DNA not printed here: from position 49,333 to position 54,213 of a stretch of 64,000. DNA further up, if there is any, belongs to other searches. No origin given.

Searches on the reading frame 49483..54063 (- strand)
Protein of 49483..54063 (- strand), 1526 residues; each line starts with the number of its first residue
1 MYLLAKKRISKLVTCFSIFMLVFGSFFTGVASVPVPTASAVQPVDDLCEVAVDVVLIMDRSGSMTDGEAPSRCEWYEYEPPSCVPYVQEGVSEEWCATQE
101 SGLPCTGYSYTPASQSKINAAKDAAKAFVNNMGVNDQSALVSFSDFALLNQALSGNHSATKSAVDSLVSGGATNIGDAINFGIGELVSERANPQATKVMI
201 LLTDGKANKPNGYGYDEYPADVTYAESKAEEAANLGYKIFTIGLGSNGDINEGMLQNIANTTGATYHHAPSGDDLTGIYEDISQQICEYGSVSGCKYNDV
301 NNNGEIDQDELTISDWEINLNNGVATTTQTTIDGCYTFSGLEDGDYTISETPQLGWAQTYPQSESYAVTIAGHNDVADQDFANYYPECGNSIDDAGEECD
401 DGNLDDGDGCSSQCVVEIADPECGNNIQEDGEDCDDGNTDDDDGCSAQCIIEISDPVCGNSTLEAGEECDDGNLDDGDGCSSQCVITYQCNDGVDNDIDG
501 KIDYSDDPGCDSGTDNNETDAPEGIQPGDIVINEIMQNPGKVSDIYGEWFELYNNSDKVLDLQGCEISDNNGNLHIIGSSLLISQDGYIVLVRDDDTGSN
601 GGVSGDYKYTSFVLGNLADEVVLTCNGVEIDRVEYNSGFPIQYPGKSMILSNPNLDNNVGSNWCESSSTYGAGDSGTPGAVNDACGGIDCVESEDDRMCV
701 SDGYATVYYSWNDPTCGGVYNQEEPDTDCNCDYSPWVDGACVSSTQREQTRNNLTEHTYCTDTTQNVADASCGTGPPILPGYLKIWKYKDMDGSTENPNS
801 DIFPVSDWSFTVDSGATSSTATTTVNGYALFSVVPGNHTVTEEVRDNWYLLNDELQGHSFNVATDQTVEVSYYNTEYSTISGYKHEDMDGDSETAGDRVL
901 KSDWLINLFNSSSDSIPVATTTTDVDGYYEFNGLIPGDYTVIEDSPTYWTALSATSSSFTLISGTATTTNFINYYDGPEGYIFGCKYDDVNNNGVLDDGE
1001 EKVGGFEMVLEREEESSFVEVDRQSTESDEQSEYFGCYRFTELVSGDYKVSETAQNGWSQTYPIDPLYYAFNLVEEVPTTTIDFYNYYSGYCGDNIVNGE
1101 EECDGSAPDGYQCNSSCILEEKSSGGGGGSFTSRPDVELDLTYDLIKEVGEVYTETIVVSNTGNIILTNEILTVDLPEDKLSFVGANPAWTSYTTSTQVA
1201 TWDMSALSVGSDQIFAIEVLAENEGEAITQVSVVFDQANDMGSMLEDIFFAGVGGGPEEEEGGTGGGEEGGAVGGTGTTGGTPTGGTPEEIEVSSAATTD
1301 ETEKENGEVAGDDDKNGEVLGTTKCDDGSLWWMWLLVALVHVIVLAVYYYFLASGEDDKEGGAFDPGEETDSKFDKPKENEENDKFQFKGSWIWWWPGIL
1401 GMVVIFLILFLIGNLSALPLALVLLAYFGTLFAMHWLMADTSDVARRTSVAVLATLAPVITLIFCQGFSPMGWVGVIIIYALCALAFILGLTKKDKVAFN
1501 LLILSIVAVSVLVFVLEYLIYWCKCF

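Call 6: search_protein_families(library=pfam, proteins=[window:49483-54063:-], max_evalue=0.01)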
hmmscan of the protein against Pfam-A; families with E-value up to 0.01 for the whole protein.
window:49483-54063:- (1526 aa): 10 families
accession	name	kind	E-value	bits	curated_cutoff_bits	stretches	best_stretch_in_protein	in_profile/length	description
PF17210.9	SdrD_B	-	2.9e-24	85.8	29.7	3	297-363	8-77/112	SdrD B-like domain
PF00092.34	VWA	-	1.3e-17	65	23.8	1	114-279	13-172/174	von Willebrand factor type A domain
PF17802.7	SpaA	-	9.5e-17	61.4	23.1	1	907-946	22-61/91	Prealbumin-like fold domain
PF00932.25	LTD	-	2.7e-16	60.3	34.3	1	527-636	5-108/109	Lamin Tail Domain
PF13620.12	CarboxypepD_reg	-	6.5e-13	49.3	32.3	1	910-971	23-79/82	Carboxypeptidase regulatory-like domain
PF13519.12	VWA_2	-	6.3e-12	46.5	27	1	114-206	17-107/107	von Willebrand factor type A domain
PF13948.11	DUF4215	-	2e-08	34.9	27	2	382-414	15-46/47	Domain of unknown function (DUF4215)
PF24421.1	Ig_J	-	9.4e-05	22.9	29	0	326-353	58-85/104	Tip attachment protein J, Ig-like domain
PF06024.17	Orf78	-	0.0011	19.7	29.4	0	1301-1357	34-90/101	Orf78 (ac78)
PF23193.1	NOMO_3rd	-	0.0021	18.5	27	0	914-943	55-84/120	NOMO third transthyretin-like domain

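Call 7: search_protein_families(library=padloc, proteins=[window:49483-54063:-], max_evalue=0.01)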
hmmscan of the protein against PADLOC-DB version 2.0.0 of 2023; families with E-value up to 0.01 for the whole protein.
window:49483-54063:- (1526 aa): 0 families
